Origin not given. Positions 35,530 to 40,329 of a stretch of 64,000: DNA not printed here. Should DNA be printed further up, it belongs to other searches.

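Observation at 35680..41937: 1499-aa single-polypeptide DUF4011-like + Upf1-like SF1B helicase + DUF559/Vsr-type endonuclease, with a 555-aa unknown partner: candidate defence or novel nucleic-acid-processing module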

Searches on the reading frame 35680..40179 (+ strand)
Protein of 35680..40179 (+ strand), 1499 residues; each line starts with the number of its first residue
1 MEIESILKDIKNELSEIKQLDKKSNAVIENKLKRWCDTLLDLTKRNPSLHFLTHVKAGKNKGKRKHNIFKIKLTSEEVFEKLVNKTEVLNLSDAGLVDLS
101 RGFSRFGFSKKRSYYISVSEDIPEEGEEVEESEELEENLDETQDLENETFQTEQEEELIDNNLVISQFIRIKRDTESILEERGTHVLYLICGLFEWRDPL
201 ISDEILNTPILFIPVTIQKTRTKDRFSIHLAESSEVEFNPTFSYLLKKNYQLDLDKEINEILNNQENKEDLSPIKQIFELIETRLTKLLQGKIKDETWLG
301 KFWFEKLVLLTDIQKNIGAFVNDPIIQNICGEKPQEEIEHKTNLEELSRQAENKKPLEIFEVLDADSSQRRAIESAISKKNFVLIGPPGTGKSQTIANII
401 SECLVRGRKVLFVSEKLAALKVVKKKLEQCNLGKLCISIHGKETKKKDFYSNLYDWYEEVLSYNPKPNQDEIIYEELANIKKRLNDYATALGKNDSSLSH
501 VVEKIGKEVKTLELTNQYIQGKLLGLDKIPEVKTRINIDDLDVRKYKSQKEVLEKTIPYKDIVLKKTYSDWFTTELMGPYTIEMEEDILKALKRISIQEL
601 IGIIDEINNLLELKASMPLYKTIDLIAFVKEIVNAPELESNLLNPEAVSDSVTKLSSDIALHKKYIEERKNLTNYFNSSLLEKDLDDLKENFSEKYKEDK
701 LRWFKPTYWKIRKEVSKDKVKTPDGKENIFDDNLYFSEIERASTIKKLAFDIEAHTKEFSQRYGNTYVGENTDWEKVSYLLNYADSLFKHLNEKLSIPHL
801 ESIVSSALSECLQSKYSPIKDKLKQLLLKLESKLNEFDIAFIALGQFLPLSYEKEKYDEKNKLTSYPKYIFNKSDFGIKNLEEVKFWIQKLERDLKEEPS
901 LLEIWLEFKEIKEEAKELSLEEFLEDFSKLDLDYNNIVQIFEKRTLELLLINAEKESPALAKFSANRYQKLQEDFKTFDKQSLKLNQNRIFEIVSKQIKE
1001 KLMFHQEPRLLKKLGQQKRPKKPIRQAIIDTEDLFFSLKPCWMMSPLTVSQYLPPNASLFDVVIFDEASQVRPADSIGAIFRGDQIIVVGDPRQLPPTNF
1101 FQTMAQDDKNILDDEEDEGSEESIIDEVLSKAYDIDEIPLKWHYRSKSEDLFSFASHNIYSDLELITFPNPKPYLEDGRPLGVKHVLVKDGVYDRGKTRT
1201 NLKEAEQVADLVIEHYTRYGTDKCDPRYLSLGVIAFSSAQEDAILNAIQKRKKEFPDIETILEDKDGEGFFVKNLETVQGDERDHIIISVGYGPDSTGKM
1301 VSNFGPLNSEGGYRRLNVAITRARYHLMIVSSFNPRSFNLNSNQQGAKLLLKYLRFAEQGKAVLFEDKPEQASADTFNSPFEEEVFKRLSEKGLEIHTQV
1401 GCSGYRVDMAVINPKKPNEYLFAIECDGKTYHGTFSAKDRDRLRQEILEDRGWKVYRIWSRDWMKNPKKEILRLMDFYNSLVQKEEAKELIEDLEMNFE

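Call 4: search_protein_families(library=pfam, proteins=[window:35680-40179:+], max_evalue=0.1)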
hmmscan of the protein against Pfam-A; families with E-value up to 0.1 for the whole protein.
window:35680-40179:+ (1499 aa): 21 families
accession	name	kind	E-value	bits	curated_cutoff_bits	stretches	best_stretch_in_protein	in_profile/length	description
PF18741.7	MTES_1575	-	1.5e-34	118.4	38.2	1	1381-1476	1-94/96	REase_MTES_1575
PF13195.11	DUF4011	-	4.1e-18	66.3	22.2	1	39-245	2-157/158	Protein of unknown function (DUF4011)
PF13086.12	AAA_11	-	4e-14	53.4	27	2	1026-1098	187-253/257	AAA domain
PF13087.12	AAA_12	-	5.3e-14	52.7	27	1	1131-1332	11-193/195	AAA domain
PF13245.12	AAA_19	-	5.5e-11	43.2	25.1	1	369-427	1-61/134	AAA domain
PF13604.12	AAA_30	-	1.5e-07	31.8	27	1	366-427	3-66/191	AAA domain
PF04851.21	ResIII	-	2.2e-05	24.9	22.5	1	367-446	6-95/164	Type III restriction enzyme, res subunit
PF04480.18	DUF559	-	0.00035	20.8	20.6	1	1393-1471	32-101/109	Protein of unknown function (DUF559)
PF09848.15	SLFN-g3_helicase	-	0.00062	19.6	24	1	380-442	2-56/354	Schlafen group 3, DNA/RNA helicase domain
PF01695.23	IstB_IS21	-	0.0017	18.3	24.1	1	370-416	77-129/238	IstB-like ATP binding protein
PF08373.16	RAP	-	0.005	17.2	24.2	1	1424-1465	1-44/58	RAP domain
PF00270.35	DEAD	-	0.0052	17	26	1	368-444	3-85/167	DEAD/DEAH box helicase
PF00004.35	AAA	-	0.0053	17.6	21.2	0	383-413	2-29/131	ATPase family associated with various cellular activities (AAA)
PF20720.3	nSTAND3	-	0.0061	16.7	27.2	1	370-425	8-63/155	Novel STAND NTPase 3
PF01443.25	Viral_helicase1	-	0.014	15.7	21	0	1048-1098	46-100/228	Viral superfamily 1 RNA helicase core domain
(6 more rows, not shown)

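Call 5: search_protein_families(library=padloc, proteins=[window:35680-40179:+], max_evalue=0.1)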
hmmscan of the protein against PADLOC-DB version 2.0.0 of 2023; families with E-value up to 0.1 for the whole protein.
window:35680-40179:+ (1499 aa): 11 families
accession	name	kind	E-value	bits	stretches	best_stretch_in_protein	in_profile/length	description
PDLC05009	PDC-S37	-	0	1035.9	1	27-1489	5-1349/1550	-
PDLC02194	Hhe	-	5.2e-141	469.5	2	952-1469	1267-1771/1911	-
PDLC03920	MkoA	-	3.2e-30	103.2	3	1197-1336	961-1079/1112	-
PDLC03924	MkoC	-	2.4e-17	60.3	1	745-1371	406-979/1136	-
PDLC03921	MkoA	-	1.5e-12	44.1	3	336-460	1006-1126/1607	-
PDLC04140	mad8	-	4.1e-08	31.1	1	380-620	27-211/314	mads_8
PDLC05065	PDC-S68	-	2.1e-07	27.1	2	265-413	515-654/1221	-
PDLC02895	DpdJ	-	3e-07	25.7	1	1055-1332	188-453/2112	DpdJ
PDLC00104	GajB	-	0.0017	15.2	0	1263-1333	497-565/574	UrvD helicase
PDLC04476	PDC-M16A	-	0.002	14.6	0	1082-1105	164-187/691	-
PDLC04173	GajB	-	0.039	10.9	0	378-431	8-60/471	-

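Call 6: search_protein_families(library=ncbifam, proteins=[window:35680-40179:+], max_evalue=0.001)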
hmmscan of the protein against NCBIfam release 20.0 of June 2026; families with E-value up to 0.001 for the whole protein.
window:35680-40179:+ (1499 aa): 6 families
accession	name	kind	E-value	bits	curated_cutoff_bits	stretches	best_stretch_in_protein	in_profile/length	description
NF058533.1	antiphage_ProA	equivalog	2.9e-296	986.6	1500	1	15-1489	343-1714/1903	anti-phage protein ProA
NF042953.1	Hhe_antiphage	equivalog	3.1e-200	668.1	2000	2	882-1487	1099-1689/1797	DUF4011 domain-containing anti-phage protein Hhe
TIGR00376.1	TIGR00376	hypoth_equivalog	2.6e-26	92.2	348.9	2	1057-1333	361-611/639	IGHMBP2 family helicase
NF040671.1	PLuB_AAA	exception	2.5e-19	68.3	999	2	1059-1332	962-1231/1256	PLuB system helicase-like protein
TIGR01448.2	helicase_RecD2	equivalog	9.8e-08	30.6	500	1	339-408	297-360/713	SF1B family DNA helicase RecD2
TIGR01447.1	recD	equivalog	1.8e-06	26.8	310.15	0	348-401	132-185/597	exodeoxyribonuclease V subunit alpha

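Call 7: search_protein_families(library=phrogs, proteins=[window:35680-40179:+], max_evalue=0.01)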
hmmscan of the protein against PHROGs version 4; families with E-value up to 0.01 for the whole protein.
window:35680-40179:+ (1499 aa): 4 families
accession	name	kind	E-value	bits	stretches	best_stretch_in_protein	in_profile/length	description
phrog_25411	-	unknown function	1.4e-27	97.7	2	1054-1332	348-598/627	-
phrog_325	-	DNA, RNA and nucleotide metabolism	1.4e-12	47.7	2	338-413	445-525/986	Dda-like helicase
phrog_16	-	DNA, RNA and nucleotide metabolism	3.3e-06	26.6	1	367-440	275-346/986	DNA helicase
phrog_170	-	other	0.0038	17.7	0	348-413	58-126/323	PhoH-like phosphate starvation-inducible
